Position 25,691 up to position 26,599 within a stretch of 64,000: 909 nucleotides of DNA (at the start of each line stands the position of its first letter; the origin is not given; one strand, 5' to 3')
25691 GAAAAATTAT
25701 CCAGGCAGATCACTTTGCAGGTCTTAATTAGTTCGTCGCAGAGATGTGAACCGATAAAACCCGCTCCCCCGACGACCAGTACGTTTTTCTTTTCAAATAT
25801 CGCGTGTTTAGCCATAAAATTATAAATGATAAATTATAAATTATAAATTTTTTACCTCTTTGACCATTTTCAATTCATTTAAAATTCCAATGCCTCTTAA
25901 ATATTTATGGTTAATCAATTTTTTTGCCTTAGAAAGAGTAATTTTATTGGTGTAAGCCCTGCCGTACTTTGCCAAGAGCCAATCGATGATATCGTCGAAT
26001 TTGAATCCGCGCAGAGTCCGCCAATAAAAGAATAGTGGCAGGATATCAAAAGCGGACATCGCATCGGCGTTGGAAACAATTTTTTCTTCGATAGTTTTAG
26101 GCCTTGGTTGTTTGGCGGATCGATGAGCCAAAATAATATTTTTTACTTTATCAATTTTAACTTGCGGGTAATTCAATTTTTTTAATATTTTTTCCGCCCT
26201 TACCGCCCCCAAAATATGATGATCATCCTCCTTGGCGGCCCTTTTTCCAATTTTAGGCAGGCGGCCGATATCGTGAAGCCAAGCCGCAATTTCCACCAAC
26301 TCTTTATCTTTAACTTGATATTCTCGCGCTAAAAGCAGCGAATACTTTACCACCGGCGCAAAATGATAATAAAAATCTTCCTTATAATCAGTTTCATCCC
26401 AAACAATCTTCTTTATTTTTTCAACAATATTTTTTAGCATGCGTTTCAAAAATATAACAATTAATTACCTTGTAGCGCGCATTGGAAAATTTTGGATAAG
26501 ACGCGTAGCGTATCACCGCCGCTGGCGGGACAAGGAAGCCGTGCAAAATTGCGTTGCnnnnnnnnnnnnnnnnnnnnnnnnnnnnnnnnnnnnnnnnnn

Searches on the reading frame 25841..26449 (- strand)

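Call 5: search_protein_families(library=pfam, proteins=[window:25841-26449:-], max_evalue=0.01)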
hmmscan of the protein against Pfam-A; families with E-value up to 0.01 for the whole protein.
window:25841-26449:- (202 aa): 2 families
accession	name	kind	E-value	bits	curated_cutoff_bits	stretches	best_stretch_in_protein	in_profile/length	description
PF01966.28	HD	-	7.4e-15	55.7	22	1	27-133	2-115/116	HD domain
PF00078.32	RVT_1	-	0.00037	20.7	29.6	1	86-162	23-106/205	Reverse transcriptase (RNA-dependent DNA polymerase)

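Call 59: search_protein_families(library=padloc, proteins=[window:25841-26449:-], max_evalue=0.001)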
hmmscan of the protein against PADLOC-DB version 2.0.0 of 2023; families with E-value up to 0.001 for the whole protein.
window:25841-26449:- (202 aa): 2 families
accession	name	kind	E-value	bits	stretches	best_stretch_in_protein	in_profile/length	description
PDLC00940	Cas3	-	2.2e-05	22.7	1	29-160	4-146/178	CRISPR-associated endonuclease Cas3-HD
PDLC01456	Cas3a2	-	0.00016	19.9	1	26-128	25-122/207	CAS-I; effector_G3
